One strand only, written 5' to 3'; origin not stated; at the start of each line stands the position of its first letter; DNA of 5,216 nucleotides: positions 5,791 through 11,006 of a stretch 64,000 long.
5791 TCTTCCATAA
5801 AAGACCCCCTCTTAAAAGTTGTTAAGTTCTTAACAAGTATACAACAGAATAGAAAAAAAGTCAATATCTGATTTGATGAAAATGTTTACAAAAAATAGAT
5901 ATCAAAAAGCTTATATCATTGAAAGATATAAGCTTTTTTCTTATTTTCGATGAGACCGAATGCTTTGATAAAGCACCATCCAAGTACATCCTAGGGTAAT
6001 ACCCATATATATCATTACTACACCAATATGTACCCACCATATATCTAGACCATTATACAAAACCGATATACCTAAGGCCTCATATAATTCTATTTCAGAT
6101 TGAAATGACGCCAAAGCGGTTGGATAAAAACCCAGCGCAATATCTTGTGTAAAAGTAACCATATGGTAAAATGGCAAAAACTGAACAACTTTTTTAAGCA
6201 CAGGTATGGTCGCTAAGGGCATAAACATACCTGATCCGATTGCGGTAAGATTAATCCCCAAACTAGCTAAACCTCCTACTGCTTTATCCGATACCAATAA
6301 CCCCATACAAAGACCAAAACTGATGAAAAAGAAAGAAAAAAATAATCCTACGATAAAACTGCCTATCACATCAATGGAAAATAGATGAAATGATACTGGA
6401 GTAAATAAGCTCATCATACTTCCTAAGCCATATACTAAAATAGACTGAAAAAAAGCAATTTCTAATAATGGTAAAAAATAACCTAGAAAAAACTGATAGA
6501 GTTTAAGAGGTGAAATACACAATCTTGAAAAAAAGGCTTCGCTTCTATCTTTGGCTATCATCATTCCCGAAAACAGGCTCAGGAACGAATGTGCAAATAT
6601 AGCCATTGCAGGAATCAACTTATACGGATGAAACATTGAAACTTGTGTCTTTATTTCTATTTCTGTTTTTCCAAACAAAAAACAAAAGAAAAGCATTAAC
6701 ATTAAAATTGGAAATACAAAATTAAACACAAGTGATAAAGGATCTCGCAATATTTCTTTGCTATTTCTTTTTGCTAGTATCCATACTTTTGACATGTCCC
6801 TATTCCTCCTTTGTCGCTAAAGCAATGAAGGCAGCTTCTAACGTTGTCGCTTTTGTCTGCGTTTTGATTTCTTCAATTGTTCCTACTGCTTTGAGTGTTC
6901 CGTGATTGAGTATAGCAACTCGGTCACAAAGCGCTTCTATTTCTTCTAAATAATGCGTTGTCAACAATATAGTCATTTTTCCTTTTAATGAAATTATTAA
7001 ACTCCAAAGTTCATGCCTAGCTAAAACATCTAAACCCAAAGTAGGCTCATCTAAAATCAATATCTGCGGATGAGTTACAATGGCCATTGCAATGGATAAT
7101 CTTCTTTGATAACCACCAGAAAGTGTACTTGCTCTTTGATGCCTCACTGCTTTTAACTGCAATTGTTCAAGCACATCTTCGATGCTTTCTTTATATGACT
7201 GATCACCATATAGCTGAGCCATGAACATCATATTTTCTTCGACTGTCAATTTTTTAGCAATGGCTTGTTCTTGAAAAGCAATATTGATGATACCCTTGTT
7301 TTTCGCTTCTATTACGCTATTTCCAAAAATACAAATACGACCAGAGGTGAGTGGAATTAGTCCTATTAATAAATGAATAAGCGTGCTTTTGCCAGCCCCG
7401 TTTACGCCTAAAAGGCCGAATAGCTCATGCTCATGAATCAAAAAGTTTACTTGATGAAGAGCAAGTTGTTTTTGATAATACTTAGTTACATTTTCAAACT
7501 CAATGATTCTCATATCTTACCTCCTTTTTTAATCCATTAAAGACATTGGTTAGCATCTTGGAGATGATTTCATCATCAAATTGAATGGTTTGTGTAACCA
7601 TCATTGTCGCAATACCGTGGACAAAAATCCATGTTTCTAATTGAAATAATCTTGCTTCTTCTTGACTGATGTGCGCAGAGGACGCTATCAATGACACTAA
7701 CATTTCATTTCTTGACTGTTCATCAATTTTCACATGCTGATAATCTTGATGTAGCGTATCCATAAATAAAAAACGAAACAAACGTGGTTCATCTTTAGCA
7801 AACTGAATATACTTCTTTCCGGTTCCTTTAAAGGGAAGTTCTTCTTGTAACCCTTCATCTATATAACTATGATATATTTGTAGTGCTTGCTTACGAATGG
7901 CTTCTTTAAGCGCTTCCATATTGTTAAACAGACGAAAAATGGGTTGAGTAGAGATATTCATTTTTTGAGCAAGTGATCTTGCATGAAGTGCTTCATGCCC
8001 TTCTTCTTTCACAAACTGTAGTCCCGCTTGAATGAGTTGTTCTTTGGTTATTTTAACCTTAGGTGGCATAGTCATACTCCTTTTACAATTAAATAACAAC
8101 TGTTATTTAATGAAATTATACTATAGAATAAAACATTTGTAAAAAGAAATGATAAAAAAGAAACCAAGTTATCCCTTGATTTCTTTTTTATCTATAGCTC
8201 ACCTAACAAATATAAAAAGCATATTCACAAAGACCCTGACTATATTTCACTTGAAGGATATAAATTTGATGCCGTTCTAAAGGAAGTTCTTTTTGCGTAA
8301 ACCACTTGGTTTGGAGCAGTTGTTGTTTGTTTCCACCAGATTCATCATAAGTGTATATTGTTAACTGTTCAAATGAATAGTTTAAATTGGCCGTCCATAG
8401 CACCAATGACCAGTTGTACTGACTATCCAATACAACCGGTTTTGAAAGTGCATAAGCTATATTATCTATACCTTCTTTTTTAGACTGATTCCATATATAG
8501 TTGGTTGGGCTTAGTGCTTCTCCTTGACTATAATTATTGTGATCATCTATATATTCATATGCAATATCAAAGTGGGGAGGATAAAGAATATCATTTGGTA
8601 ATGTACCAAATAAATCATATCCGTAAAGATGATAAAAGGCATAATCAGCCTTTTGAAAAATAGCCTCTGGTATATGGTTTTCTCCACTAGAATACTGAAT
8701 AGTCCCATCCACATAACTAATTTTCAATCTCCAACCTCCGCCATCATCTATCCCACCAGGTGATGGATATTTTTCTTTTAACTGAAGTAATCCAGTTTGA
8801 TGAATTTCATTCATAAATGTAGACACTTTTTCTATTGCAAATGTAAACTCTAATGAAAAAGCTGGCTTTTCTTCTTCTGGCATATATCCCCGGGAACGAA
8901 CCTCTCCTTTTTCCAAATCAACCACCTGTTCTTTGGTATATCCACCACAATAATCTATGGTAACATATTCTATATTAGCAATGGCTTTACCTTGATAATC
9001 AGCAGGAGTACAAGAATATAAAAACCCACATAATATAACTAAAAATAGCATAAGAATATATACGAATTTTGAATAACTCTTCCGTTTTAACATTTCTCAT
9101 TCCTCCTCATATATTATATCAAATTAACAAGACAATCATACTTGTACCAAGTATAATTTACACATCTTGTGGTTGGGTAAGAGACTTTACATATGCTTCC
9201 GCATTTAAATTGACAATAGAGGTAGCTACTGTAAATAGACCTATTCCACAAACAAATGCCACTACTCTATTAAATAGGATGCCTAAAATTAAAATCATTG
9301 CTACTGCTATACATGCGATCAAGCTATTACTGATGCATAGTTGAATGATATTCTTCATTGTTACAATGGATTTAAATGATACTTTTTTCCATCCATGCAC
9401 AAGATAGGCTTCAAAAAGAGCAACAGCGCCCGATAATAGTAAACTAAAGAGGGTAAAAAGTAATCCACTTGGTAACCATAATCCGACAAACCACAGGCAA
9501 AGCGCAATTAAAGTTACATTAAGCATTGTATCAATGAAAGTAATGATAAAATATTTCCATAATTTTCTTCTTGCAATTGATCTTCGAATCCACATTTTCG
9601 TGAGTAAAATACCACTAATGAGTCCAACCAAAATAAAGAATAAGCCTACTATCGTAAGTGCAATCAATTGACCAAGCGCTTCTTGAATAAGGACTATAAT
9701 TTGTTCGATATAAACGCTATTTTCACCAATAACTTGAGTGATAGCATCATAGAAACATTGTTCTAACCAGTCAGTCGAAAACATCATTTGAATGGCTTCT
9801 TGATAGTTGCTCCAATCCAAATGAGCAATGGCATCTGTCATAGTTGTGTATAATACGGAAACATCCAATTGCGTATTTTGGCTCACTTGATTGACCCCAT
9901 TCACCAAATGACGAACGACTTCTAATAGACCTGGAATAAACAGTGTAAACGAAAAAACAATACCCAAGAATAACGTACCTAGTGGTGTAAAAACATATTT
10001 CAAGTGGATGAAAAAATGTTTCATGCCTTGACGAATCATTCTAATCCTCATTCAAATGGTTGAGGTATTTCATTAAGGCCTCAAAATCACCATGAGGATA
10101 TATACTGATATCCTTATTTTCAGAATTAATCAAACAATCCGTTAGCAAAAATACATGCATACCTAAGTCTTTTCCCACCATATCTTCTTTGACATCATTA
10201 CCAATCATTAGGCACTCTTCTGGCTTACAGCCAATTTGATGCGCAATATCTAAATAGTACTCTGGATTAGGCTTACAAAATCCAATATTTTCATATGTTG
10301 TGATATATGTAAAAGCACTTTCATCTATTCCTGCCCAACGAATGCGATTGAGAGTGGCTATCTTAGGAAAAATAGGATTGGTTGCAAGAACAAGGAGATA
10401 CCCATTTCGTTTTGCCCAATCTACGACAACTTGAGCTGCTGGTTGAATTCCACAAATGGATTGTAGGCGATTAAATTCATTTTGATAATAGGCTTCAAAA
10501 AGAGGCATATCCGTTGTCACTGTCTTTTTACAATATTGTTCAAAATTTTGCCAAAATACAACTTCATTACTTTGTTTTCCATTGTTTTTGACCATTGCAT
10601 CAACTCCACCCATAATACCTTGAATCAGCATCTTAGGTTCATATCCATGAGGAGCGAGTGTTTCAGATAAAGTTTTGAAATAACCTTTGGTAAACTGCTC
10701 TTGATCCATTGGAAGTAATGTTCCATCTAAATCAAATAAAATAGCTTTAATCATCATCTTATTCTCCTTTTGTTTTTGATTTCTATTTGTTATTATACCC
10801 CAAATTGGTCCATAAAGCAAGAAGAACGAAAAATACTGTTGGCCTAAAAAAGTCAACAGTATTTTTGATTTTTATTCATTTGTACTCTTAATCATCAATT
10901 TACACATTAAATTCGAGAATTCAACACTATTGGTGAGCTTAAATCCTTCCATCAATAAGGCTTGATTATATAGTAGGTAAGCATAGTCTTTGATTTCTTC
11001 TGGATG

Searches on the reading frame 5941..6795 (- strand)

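Call 72: search_protein_families(library=pfam, proteins=[window:5941-6795:-], max_evalue=0.000001)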
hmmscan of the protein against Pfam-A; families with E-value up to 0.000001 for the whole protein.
window:5941-6795:- (284 aa): 2 families
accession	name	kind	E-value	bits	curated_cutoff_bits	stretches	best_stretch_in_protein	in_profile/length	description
PF01061.29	ABC2_membrane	-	3.6e-15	56.5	26.9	1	4-214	3-204/211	ABC-2 type transporter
PF12698.13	ABC2_membrane_3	-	1.1e-11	44.8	31.6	1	60-268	164-338/347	ABC-2 family transporter protein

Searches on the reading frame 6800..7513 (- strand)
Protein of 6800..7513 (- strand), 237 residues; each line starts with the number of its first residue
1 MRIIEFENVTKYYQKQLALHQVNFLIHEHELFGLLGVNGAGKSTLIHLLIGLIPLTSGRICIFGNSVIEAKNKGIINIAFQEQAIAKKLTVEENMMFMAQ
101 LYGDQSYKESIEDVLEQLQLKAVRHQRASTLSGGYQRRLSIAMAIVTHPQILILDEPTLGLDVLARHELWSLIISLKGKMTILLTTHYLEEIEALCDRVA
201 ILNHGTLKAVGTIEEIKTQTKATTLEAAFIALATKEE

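Call 72: search_protein_families(library=pfam, proteins=[window:6800-7513:-], max_evalue=0.000001)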
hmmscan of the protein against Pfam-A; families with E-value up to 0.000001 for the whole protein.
window:6800-7513:- (237 aa): 1 family
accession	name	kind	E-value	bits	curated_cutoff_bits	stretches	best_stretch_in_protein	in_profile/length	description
PF00005.33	ABC_tran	-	2.1e-31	109.8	25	1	19-158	1-136/137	ABC transporter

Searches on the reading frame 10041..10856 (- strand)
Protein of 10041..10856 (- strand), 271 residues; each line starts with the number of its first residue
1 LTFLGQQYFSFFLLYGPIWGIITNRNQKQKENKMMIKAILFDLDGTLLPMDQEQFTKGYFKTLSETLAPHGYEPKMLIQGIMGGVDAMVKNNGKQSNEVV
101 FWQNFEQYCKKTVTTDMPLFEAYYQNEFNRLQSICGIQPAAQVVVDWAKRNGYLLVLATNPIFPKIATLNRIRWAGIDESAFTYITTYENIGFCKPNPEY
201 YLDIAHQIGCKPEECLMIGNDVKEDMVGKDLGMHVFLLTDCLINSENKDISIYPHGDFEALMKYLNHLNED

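Call 72: search_protein_families(library=pfam, proteins=[window:10041-10856:-], max_evalue=0.000001)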
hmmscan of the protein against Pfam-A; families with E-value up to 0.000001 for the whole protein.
window:10041-10856:- (271 aa): 2 families
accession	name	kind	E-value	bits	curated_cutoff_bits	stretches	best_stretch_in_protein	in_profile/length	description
PF00702.32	Hydrolase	-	2.4e-14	54.6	26.4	1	36-225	1-183/191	haloacid dehalogenase-like hydrolase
PF13419.12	HAD_2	-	1.3e-13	51.9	23.8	1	39-236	1-176/178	Haloacid dehalogenase-like hydrolase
